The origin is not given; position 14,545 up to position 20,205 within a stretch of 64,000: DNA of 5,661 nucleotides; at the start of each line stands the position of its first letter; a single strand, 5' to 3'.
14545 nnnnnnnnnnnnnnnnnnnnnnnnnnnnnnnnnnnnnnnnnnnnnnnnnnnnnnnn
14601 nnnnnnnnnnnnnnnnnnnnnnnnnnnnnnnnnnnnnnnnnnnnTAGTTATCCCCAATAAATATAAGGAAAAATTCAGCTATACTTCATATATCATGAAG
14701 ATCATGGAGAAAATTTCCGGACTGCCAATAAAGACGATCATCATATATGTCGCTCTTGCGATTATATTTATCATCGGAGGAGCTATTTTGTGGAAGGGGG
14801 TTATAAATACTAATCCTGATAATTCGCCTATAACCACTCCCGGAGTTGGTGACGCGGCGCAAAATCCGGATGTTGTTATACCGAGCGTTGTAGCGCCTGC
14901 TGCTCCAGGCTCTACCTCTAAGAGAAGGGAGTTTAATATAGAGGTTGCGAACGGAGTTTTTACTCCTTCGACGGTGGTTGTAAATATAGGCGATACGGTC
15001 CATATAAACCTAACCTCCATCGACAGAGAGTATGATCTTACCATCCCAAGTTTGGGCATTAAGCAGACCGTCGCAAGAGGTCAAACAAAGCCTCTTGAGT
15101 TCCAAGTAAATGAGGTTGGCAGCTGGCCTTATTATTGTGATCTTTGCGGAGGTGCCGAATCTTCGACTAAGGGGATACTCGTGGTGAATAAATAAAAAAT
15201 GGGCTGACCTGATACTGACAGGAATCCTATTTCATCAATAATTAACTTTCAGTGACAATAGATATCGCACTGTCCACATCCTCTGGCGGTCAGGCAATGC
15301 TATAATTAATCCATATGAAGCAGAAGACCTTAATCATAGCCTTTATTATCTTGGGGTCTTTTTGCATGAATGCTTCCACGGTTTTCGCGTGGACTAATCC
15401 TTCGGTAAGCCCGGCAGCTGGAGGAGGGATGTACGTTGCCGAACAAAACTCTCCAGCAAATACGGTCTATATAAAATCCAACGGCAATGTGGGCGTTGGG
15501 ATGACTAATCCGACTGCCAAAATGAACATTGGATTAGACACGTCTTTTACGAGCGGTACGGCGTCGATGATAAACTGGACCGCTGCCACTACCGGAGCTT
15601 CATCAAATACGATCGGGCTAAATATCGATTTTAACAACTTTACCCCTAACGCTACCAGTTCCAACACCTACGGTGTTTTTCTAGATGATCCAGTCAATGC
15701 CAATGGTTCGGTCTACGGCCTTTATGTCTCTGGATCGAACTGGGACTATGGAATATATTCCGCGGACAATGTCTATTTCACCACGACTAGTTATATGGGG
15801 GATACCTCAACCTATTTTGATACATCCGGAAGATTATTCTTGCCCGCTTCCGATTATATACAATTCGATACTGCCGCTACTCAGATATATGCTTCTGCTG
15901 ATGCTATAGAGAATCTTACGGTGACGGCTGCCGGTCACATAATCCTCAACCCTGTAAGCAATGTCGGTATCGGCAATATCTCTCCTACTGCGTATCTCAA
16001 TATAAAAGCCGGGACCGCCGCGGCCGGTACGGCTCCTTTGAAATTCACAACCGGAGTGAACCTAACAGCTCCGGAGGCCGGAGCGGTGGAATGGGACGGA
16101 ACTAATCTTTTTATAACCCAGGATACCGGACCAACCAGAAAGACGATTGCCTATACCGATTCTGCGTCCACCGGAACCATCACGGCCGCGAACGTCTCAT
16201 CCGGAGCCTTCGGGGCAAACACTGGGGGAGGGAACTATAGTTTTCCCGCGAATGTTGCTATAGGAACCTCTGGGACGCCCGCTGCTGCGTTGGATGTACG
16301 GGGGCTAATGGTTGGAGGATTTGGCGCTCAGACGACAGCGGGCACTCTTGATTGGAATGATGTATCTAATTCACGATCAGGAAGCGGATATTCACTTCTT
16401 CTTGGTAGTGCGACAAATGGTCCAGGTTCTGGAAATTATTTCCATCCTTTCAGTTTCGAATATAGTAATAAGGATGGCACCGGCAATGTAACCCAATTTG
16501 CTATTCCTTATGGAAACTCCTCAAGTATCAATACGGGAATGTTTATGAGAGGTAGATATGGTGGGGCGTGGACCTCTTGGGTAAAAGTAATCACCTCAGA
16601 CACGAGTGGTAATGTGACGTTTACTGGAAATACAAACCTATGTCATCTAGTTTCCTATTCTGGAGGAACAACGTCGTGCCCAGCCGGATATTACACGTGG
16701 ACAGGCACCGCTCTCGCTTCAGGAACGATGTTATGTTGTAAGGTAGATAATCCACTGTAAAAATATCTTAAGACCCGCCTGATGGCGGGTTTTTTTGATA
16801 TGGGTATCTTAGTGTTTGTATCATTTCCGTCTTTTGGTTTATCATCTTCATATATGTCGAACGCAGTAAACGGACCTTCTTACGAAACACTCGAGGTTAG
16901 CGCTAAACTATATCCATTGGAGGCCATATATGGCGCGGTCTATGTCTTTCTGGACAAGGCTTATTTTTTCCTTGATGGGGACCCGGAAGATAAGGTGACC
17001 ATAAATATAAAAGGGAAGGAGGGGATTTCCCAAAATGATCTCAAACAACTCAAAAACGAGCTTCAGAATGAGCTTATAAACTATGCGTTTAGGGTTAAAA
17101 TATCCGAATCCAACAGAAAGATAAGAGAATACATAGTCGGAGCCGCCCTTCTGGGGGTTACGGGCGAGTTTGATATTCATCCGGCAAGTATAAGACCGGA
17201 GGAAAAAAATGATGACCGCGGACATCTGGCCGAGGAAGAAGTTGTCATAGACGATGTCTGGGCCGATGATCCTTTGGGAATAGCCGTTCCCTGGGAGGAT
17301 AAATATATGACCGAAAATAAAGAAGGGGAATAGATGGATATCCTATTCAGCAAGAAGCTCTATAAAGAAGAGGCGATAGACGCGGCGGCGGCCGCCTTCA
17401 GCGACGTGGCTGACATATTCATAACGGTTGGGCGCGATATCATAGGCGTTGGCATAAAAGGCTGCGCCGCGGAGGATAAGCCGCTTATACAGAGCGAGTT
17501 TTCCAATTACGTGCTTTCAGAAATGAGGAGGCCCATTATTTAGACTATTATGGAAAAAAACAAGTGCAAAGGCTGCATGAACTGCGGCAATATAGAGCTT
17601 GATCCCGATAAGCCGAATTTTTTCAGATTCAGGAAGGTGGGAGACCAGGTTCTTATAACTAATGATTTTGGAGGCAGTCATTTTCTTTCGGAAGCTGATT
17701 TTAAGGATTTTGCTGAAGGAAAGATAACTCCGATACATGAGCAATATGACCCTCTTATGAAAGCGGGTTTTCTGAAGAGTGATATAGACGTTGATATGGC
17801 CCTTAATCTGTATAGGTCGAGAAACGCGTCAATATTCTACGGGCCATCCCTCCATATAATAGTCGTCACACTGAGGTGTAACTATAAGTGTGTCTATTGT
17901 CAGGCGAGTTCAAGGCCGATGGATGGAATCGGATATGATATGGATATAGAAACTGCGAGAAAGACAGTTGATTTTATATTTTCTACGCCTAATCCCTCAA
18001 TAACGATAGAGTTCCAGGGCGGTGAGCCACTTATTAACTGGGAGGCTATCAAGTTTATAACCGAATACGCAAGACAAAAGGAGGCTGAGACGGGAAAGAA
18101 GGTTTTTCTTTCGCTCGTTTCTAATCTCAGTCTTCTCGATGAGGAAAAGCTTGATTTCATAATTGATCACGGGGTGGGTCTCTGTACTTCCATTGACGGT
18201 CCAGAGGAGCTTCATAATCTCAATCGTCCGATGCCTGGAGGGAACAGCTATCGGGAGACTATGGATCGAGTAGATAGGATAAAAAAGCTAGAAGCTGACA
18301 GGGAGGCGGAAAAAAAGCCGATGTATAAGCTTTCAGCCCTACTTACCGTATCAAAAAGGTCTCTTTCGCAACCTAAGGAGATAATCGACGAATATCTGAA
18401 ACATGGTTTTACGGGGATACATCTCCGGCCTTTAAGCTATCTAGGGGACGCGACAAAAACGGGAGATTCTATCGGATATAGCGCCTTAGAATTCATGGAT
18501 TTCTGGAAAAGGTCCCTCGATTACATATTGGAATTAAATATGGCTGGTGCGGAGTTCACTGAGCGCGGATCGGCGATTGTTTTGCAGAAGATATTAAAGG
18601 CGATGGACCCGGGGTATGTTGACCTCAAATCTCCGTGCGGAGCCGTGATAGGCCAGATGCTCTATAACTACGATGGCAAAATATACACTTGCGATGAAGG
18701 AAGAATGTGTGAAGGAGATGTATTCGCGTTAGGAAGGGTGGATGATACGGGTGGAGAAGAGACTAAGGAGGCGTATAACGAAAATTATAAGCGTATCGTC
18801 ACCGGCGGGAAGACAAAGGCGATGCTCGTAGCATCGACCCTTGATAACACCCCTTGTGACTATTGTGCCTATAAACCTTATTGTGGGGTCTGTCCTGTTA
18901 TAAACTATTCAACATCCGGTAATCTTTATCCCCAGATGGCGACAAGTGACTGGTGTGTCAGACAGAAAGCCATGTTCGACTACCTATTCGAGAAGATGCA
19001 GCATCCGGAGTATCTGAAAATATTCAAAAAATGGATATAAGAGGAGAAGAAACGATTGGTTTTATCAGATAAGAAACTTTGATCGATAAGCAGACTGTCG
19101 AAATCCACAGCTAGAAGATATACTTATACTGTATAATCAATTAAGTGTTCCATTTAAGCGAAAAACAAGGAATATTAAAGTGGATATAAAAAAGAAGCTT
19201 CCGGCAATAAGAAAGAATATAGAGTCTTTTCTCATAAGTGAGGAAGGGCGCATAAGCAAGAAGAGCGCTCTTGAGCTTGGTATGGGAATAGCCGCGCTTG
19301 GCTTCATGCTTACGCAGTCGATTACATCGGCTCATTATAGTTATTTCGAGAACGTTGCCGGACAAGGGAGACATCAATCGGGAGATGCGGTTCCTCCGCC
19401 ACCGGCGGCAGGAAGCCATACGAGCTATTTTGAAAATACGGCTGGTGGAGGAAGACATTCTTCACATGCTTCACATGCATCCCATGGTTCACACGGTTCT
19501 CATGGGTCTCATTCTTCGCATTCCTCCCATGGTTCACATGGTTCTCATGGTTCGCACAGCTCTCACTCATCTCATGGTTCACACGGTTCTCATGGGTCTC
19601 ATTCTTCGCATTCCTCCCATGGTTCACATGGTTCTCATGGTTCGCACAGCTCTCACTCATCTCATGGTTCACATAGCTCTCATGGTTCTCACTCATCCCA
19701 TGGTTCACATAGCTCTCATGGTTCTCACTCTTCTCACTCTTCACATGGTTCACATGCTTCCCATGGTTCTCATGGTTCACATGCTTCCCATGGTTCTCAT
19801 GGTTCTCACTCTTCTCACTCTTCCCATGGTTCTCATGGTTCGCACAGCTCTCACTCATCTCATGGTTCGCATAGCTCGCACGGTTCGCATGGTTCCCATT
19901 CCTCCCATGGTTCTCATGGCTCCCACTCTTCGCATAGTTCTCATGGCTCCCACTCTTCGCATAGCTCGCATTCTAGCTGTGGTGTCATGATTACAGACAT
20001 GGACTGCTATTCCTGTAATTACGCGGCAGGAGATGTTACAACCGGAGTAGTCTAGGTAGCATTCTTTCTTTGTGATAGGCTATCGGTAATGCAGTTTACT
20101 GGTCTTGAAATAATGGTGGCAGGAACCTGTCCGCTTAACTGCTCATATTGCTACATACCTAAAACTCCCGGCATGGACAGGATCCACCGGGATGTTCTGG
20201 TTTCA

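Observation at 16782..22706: Expanded His-Xaa-Ser (Hxs-type) system: HxsA-like repeat protein with three radical SAM enzymes and two HxsD-like small ORFs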

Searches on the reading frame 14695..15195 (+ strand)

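Call 9: search_protein_families(library=ncbifam, proteins=[window:14695-15195:+], max_evalue=0.000001)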
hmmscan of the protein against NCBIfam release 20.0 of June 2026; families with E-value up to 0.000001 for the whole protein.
window:14695-15195:+ (166 aa): 2 families
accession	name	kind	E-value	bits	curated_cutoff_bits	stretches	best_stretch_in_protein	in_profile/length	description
TIGR04246.1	nitrous_NosZ_Gp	equivalog_domain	4.2e-09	35.2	625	1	87-164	494-576/578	Sec-dependent nitrous-oxide reductase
TIGR02866.1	CoxB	equivalog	3.3e-07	30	147.7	1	85-161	111-188/202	cytochrome c oxidase subunit II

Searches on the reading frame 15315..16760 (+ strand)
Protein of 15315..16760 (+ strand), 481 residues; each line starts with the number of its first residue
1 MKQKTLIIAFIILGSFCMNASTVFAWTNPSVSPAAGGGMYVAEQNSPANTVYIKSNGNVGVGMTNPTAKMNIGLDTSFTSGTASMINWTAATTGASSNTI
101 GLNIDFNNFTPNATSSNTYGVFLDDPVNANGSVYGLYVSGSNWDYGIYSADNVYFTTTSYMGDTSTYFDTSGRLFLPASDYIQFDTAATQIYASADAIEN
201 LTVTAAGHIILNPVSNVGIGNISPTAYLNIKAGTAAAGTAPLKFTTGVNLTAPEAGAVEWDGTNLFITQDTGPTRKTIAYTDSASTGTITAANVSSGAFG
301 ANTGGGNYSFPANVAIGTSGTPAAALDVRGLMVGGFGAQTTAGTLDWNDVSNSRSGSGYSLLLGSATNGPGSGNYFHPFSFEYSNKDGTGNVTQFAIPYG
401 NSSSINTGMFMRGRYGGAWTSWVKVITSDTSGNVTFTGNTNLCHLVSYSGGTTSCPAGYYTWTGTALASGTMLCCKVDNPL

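Call 3: search_protein_families(library=ncbifam, proteins=[window:15315-16760:+], max_evalue=0.01)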
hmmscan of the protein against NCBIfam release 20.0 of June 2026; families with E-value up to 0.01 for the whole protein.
window:15315-16760:+ (481 aa): 0 families

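Call 4: search_protein_families(library=pfam, proteins=[window:15315-16760:+], max_evalue=0.01)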
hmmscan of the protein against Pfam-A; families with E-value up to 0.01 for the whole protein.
window:15315-16760:+ (481 aa): 0 families

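Call 70: search_protein_families(library=phrogs, proteins=[window:15315-16760:+], max_evalue=0.01)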
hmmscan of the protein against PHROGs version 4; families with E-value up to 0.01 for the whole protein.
window:15315-16760:+ (481 aa): 0 families

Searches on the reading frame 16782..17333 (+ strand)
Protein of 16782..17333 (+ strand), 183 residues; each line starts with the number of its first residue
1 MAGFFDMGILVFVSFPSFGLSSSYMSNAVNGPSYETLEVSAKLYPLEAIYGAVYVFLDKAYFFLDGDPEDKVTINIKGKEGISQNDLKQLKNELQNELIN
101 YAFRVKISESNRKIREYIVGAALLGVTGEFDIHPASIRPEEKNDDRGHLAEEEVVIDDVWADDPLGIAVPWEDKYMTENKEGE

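Call 3: search_protein_families(library=ncbifam, proteins=[window:16782-17333:+], max_evalue=0.01)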
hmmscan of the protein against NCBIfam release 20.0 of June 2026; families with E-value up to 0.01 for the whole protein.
window:16782-17333:+ (183 aa): 2 families
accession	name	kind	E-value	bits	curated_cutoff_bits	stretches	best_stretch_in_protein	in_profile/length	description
TIGR03976.1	chp_LLNDYxLRE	equivalog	5.3e-17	62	50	1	40-125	2-86/90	His-Xaa-Ser system protein HxsD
NF038315.1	HxsD_rel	equivalog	0.00087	19.4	41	1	38-102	2-57/62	HxsD-like protein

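Call 4: search_protein_families(library=pfam, proteins=[window:16782-17333:+], max_evalue=0.01)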
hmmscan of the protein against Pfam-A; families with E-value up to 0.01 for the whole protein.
window:16782-17333:+ (183 aa): 0 families

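Call 16: search_protein_families(library=padloc, proteins=[window:16782-17333:+], max_evalue=0.001)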
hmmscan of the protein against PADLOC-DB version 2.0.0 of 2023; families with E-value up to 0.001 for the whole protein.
window:16782-17333:+ (183 aa): 0 families

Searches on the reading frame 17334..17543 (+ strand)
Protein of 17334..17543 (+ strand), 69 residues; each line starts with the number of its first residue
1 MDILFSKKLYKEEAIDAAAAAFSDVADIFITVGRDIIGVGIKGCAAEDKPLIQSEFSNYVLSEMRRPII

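Call 3: search_protein_families(library=ncbifam, proteins=[window:17334-17543:+], max_evalue=0.01)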
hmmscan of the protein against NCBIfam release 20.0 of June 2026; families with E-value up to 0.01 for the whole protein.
window:17334-17543:+ (69 aa): 1 family
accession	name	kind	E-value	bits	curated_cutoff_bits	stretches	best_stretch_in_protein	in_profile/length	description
NF038315.1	HxsD_rel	equivalog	1.2e-16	60.6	41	1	3-64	1-61/62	HxsD-like protein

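Call 4: search_protein_families(library=pfam, proteins=[window:17334-17543:+], max_evalue=0.01)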
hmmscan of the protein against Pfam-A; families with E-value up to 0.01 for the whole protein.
window:17334-17543:+ (69 aa): 0 families

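Call 16: search_protein_families(library=padloc, proteins=[window:17334-17543:+], max_evalue=0.001)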
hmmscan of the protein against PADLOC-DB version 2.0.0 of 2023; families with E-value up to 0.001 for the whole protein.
window:17334-17543:+ (69 aa): 0 families

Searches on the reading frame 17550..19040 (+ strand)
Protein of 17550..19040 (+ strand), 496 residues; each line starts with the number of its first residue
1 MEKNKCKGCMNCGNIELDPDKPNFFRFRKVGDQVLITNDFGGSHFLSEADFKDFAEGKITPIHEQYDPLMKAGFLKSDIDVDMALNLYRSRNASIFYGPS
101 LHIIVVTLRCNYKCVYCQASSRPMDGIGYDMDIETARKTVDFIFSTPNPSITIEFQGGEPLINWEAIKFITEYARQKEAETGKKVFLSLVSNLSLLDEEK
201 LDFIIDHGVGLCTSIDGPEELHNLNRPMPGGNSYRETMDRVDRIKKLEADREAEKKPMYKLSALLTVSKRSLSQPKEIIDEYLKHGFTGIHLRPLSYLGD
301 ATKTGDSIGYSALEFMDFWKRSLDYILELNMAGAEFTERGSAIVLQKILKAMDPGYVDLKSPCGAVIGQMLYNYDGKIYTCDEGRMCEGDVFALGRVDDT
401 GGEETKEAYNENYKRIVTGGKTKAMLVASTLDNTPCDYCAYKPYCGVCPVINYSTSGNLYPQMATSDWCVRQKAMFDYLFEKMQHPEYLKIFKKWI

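Call 3: search_protein_families(library=ncbifam, proteins=[window:17550-19040:+], max_evalue=0.01)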
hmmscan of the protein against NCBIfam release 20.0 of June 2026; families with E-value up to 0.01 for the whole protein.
window:17550-19040:+ (496 aa): 65 families (the best 25 are shown)
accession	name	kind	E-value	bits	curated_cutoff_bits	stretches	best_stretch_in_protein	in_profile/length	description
TIGR03978.1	rSAM_paired_1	equivalog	1.3e-142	475.9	370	1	23-496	2-466/466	His-Xaa-Ser system radical SAM maturase HxsB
NF047865.1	rSAM_PapB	equivalog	9.4e-39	133.5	340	1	104-459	7-327/330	PapB family radical SAM/SPASM ranthipeptide maturase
TIGR04064.1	rSAM_nif11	equivalog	1.5e-31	109.6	518.7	1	104-411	82-378/459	nif11-like peptide radical SAM maturase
TIGR04068.1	rSAM_ocin_clost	equivalog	2.1e-29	102.7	500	1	63-246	47-234/462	Cys-rich peptide radical SAM maturase CcpM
TIGR03906.1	quino_hemo_SAM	equivalog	2.9e-29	102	453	1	103-240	97-236/467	quinohemoprotein amine dehydrogenase maturation protein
TIGR03974.1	rSAM_six_Cys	equivalog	3.1e-25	89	425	1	56-414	56-393/451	thioether cross-link-forming SCIFF peptide maturase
NF040492.1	not_ScfB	exception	2e-24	86.3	855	1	105-400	100-381/450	ScfB-related radical SAM/SPASM orphan maturase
TIGR03942.1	sulfatase_rSAM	equivalog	4.8e-20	71.9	349.45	1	106-484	7-358/363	anaerobic sulfatase maturase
NF038107.1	rSAM_NF038107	equivalog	5e-20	71.7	600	1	32-458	15-410/444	Cys-every-fifth radical SAM/SPASM peptide maturase CefB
TIGR04083.1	rSAM_pep_methan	hypoth_equivalog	5e-19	68.4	300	1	103-484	3-344/376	TIGR04083 family peptide-modifying radical SAM enzyme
NF035951.1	rSAM_RumMC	equivalog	1.1e-18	67.2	720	1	103-232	115-246/510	RumMC family radical SAM sactipeptide maturase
TIGR04280.1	geopep_mat_rSAM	hypoth_equivalog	3.1e-18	66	400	1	51-242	37-228/428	geopeptide radical SAM maturase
NF041298.1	rSAM_mat_DynA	equivalog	1e-16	60.9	450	1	103-348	4-243/356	dynobactin maturation radical SAM/SPASM protein DynA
NF038170.1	lachnocin_rSAM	equivalog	5.2e-16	58.6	550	1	104-246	80-225/440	lachnocin radical SAM maturase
TIGR04115.1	rSAM_Cxxx_rpt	equivalog_domain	3e-15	56.6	350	1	105-382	7-270/359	radical SAM peptide maturase, CXXX-repeat target family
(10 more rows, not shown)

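Call 4: search_protein_families(library=pfam, proteins=[window:17550-19040:+], max_evalue=0.01)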
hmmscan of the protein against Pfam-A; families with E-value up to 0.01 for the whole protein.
window:17550-19040:+ (496 aa): 2 families
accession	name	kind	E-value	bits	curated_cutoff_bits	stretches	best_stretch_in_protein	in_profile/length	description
PF04055.27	Radical_SAM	-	5.4e-17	62.9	29.5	1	104-247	1-139/166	Radical SAM superfamily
PF13353.11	Fer4_12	-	1.2e-06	29.3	22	1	102-203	7-105/137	4Fe-4S single cluster domain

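Call 15: find_encoding_contigs(protein=window:17550-19040:+, flank=10000, max_places=6)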
Protein window:17550-19040:+ (496 aa): no gene with exactly this product is on record in the collection.

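Call 16: search_protein_families(library=padloc, proteins=[window:17550-19040:+], max_evalue=0.001)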
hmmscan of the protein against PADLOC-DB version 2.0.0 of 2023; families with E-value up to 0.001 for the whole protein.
window:17550-19040:+ (496 aa): 2 families
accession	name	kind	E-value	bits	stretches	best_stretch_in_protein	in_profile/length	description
PDLC02903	pVip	-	9.7e-12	42.9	1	106-225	6-110/257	Viperins not associated with kinases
PDLC02904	pVip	-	2.9e-06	25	1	106-207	9-99/262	Viperins associated with kinases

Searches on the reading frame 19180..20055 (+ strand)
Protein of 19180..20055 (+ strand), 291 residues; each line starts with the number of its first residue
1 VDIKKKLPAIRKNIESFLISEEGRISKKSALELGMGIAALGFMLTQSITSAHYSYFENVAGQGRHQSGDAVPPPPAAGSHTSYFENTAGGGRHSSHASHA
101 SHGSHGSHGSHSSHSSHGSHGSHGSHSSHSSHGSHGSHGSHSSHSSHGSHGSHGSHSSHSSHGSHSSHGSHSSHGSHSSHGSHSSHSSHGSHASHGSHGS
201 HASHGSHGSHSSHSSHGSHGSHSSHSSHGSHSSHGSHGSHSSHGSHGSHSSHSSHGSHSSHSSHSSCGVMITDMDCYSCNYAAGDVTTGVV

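Call 3: search_protein_families(library=ncbifam, proteins=[window:19180-20055:+], max_evalue=0.01)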
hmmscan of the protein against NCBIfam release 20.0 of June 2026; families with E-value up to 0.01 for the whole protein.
window:19180-20055:+ (291 aa): 5 families
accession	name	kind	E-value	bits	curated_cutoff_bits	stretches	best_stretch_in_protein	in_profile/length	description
NF038313.3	HisXaaSer_A4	exception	3.9e-29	101.4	55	1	73-126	41-90/93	His-Xaa-Ser repeat protein HxsA4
NF038329.2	gly_rich_SclB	equivalog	4.8e-11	42.2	325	1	98-253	121-277/442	LPXTG-anchored collagen-like adhesin Scl2/SclB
NF038309.1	HisXaaSer_A3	equivalog_domain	8.7e-11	41.5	65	0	189-189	79-79/81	His-Xaa-Ser repeat protein HxsA3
NF046116.1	adhesin_Lcl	equivalog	2.3e-09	36.3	500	1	101-251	79-229/431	collagen-like adhesin Lcl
NF038330.1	adhesin_SclA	exception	1.7e-08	34.5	400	1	100-251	111-259/405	LPXTG-anchored collagen-like adhesin Scl1/SclA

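Call 4: search_protein_families(library=pfam, proteins=[window:19180-20055:+], max_evalue=0.01)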
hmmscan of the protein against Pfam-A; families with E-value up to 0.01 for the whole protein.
window:19180-20055:+ (291 aa): 1 family
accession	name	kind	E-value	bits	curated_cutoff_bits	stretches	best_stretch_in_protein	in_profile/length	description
PF01391.23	Collagen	-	4.6e-07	29.9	27.2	1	103-156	1-54/60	Collagen triple helix repeat (20 copies)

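Call 16: search_protein_families(library=padloc, proteins=[window:19180-20055:+], max_evalue=0.001)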
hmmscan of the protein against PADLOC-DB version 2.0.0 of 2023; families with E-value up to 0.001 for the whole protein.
window:19180-20055:+ (291 aa): 0 families

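Call 28: search_protein_families(library=phrogs, proteins=[window:19180-20055:+], max_evalue=0.01)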
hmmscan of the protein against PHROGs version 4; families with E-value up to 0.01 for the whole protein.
window:19180-20055:+ (291 aa): 15 families
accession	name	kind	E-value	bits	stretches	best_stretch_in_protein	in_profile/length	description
phrog_8745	-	tail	9.4e-08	30.8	1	101-254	1390-1537/1803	tail fiber protein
phrog_5073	-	tail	1.5e-06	28.5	2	101-171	259-329/519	tail fiber protein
phrog_1806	-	tail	2.3e-06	28.1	2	98-208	122-230/276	collagen like minor tail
phrog_36982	-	unknown function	2.8e-06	26.5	1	80-270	339-533/944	-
phrog_28263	-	tail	5.7e-05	21.5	1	100-247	505-700/1400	tail fiber protein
phrog_38806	-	unknown function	8e-05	23.1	0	100-172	76-148/285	-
phrog_3420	-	unknown function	9.2e-05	21.2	1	103-254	222-376/929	-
phrog_29268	-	unknown function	9.9e-05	21.7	1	111-238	399-526/653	-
phrog_18350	-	tail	0.00036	21.3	1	150-281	98-228/253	tail fiber protein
phrog_1658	-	unknown function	0.00041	21.2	0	81-175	33-124/239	-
phrog_366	-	tail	0.00089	19.8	0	184-248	318-382/474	tail fiber protein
phrog_26246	-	tail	0.0014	18.9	0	101-209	81-189/329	tail protein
phrog_38766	-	head and packaging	0.0025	17.4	0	170-252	83-165/478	virion structural protein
phrog_33406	-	tail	0.0043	16.4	0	103-171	191-262/651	tail fiber protein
phrog_17587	-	tail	0.0072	15.8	0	75-170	326-421/641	tail fiber protein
